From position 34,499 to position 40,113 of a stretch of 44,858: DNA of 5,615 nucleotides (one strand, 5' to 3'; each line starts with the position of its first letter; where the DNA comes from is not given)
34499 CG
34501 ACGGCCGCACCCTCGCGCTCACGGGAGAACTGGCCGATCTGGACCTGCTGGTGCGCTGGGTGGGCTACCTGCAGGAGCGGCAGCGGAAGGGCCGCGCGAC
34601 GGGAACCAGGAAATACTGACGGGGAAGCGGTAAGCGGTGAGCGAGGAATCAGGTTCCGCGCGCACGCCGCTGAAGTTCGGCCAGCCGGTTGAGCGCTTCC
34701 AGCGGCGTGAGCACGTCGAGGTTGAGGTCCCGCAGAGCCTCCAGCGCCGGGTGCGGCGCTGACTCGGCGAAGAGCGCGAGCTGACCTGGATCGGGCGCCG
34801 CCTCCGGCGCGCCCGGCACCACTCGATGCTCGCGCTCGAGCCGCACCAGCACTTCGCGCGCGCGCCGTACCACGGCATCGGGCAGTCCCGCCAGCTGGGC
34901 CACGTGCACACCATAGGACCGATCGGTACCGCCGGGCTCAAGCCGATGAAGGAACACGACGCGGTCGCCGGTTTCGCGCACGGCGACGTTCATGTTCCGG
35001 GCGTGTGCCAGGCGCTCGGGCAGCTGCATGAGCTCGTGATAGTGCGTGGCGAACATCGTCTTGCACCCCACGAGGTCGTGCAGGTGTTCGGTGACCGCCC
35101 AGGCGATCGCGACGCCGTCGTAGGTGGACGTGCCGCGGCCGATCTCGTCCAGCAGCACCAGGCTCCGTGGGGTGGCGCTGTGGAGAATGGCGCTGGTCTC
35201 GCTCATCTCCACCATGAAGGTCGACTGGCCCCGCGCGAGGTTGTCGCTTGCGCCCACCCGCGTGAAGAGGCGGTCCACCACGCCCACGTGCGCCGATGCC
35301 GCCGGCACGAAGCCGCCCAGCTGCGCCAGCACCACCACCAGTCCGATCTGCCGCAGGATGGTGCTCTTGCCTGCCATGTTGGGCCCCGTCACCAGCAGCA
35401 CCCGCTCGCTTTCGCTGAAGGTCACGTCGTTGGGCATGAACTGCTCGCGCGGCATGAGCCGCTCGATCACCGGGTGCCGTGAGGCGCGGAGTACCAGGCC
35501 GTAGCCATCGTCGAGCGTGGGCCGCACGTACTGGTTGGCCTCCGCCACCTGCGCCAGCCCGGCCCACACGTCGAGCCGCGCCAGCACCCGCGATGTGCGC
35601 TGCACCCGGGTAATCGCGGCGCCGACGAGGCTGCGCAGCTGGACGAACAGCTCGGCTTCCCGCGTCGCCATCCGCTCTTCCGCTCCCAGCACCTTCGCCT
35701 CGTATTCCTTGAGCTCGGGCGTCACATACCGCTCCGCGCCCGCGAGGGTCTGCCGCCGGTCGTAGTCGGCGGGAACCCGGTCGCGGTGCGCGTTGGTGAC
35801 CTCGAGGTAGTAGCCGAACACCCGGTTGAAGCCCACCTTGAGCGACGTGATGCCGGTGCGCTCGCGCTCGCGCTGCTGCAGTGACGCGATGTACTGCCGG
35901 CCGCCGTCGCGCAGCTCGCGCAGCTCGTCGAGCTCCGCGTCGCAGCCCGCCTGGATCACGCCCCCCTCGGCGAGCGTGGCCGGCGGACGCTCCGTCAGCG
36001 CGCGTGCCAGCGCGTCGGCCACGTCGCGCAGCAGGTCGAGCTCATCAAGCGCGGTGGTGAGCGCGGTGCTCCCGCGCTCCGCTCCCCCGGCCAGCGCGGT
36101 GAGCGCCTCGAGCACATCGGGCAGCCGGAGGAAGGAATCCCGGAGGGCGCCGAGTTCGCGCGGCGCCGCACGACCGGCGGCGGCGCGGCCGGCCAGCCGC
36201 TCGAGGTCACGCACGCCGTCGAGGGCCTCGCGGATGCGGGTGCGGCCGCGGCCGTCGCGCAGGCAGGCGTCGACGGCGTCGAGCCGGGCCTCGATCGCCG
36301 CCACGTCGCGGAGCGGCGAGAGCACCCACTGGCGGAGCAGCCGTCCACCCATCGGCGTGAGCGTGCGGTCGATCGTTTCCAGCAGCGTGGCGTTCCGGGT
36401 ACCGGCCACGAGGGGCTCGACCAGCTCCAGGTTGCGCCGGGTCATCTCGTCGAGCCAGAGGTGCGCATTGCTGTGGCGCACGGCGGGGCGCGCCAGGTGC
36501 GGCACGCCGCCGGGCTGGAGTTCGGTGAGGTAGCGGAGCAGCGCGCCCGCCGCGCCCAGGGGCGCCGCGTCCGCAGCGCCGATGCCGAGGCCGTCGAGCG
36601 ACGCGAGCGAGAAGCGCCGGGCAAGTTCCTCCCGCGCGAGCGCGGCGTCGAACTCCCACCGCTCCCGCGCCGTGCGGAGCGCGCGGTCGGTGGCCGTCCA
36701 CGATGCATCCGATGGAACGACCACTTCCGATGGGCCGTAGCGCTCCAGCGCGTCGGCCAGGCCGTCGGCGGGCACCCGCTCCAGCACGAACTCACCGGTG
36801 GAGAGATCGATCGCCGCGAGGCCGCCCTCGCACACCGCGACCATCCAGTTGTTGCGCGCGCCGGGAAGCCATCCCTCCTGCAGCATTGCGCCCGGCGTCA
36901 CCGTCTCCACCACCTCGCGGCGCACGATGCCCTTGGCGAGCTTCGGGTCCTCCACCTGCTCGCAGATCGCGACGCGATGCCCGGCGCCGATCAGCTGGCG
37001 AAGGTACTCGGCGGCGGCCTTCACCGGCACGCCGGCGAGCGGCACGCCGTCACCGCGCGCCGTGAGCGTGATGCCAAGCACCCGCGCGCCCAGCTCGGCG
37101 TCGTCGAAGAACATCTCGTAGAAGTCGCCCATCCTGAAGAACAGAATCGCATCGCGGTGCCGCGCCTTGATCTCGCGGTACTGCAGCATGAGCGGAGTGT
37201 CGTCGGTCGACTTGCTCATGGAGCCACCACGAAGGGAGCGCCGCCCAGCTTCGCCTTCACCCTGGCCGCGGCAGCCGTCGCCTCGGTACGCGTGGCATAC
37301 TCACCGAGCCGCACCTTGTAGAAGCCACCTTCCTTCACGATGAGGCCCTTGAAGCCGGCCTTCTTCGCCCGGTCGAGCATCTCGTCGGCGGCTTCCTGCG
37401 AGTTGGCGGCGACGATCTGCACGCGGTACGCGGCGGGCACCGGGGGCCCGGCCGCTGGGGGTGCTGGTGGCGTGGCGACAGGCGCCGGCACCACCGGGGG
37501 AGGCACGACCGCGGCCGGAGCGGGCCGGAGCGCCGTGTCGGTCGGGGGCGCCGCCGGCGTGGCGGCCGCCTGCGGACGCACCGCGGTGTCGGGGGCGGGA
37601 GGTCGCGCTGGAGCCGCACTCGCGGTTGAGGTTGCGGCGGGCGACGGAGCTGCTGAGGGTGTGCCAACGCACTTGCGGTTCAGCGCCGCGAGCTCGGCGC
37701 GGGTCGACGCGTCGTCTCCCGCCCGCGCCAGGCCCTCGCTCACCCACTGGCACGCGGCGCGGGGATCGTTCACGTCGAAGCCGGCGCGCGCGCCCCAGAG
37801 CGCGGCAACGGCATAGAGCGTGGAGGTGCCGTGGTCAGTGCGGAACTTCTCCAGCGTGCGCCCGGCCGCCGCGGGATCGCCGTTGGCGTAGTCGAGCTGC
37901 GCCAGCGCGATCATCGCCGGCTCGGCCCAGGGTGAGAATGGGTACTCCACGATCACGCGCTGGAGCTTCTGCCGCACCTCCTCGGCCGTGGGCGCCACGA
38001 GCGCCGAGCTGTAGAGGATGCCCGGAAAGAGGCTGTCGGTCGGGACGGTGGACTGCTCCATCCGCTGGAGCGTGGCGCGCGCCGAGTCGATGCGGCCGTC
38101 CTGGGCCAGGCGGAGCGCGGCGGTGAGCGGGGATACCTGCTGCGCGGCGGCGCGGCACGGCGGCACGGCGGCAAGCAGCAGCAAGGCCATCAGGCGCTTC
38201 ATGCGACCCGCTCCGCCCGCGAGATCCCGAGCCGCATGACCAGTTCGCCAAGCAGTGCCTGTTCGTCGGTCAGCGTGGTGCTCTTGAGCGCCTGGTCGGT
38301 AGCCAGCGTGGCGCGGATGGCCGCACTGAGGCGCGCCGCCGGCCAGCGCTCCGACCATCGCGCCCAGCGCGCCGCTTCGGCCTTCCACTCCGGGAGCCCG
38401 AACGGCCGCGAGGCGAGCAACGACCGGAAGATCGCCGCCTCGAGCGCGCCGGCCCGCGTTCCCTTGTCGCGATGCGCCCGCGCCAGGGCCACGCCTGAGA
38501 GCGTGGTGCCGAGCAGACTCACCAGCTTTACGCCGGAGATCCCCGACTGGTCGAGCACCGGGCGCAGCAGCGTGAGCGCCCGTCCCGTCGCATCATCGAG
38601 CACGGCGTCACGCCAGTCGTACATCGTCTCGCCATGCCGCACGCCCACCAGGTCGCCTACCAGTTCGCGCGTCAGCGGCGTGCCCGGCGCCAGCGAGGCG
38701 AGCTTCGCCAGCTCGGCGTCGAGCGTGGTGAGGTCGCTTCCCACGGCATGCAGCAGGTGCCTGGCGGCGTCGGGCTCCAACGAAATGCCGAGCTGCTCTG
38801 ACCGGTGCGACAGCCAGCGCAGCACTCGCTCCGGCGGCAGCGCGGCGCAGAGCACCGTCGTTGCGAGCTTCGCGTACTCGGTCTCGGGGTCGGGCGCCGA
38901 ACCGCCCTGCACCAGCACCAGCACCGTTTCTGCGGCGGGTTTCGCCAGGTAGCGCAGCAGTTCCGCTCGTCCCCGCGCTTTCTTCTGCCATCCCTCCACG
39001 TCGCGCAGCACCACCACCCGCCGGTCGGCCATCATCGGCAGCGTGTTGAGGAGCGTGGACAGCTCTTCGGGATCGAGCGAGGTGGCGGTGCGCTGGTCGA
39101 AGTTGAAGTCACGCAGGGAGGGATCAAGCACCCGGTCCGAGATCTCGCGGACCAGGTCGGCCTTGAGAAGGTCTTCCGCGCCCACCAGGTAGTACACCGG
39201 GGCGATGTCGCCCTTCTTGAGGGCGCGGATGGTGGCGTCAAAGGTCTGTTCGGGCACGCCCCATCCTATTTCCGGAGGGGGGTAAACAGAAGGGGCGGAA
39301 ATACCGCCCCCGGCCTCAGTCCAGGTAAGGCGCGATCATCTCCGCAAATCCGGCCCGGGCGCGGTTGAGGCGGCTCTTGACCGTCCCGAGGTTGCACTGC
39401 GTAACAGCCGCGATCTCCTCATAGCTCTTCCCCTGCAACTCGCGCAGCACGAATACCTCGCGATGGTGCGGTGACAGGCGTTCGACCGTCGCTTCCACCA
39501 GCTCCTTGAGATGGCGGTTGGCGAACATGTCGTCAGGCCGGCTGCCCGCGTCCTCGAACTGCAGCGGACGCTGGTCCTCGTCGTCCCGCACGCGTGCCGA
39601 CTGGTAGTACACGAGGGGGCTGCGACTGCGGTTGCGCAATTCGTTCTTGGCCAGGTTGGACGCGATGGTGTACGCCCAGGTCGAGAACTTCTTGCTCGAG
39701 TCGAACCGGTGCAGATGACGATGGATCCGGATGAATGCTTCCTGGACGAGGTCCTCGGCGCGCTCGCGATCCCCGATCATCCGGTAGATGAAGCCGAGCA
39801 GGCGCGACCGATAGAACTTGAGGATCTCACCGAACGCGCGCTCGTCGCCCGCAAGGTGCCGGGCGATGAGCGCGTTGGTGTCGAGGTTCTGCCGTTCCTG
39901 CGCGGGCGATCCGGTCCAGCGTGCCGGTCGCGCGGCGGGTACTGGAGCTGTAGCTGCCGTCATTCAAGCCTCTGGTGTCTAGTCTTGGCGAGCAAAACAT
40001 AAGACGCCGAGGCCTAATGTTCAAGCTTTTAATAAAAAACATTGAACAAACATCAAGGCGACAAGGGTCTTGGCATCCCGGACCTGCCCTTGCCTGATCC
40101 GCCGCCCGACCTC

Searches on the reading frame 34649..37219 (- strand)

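Call 55: search_protein_families(library=pfam, proteins=[window:34649-37219:-], max_evalue=0.0001)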
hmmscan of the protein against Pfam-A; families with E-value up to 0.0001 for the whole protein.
window:34649-37219:- (856 aa): 5 families
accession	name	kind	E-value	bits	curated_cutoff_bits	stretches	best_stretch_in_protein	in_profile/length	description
PF00488.27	MutS_V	-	1.6e-82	276.5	30.2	1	609-795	2-188/188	MutS domain V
PF05192.23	MutS_III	-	3.5e-45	155.2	34.1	1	260-556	2-194/194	MutS domain III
PF01624.25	MutS_I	-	8.8e-40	135.9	20.6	1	8-115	1-112/113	MutS domain I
PF05190.23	MutS_IV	-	4.7e-30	104.2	22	1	425-516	1-92/92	MutS family domain IV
PF05188.22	MutS_II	-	2.6e-19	70.4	25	1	133-242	15-132/133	MutS domain II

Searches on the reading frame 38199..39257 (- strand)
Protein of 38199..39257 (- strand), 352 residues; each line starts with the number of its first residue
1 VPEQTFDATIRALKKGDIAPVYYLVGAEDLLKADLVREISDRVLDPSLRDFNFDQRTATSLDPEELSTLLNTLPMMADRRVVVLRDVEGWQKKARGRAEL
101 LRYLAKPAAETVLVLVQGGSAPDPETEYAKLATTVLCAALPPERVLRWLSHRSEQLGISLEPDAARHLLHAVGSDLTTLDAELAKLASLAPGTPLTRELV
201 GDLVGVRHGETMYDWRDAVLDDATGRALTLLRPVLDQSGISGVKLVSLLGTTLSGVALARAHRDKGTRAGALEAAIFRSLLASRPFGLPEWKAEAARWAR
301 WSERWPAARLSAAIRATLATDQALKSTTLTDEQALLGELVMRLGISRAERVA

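Call 55: search_protein_families(library=pfam, proteins=[window:38199-39257:-], max_evalue=0.0001)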
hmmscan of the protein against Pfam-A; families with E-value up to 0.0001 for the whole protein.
window:38199-39257:- (352 aa): 1 family
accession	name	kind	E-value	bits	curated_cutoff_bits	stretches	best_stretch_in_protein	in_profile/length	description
PF06144.19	DNA_pol3_delta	-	3.6e-08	33.9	21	1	22-117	1-100/124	DNA polymerase III, delta subunit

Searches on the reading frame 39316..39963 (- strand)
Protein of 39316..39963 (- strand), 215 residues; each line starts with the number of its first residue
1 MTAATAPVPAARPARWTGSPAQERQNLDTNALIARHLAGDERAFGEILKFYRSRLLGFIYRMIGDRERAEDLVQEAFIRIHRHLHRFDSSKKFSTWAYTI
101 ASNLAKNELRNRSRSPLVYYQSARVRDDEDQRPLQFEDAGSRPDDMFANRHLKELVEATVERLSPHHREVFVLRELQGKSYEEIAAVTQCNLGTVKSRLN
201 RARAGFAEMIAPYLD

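Call 55: search_protein_families(library=pfam, proteins=[window:39316-39963:-], max_evalue=0.0001)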
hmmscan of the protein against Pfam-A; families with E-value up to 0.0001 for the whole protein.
window:39316-39963:- (215 aa): 4 families
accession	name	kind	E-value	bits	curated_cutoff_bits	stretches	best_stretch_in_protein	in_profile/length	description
PF04542.20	Sigma70_r2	-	4.9e-21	74.7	24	1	51-114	5-70/71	Sigma-70 region 2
PF08281.18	Sigma70_r4_2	-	6.3e-16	58.2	25.7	1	154-204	2-52/54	Sigma-70, region 4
PF04545.22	Sigma70_r4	-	1.7e-08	34.3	24.1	1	161-203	3-45/50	Sigma-70, region 4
PF07638.17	Sigma70_ECF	-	7.7e-08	32.9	21.1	1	32-207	7-180/185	ECF sigma factor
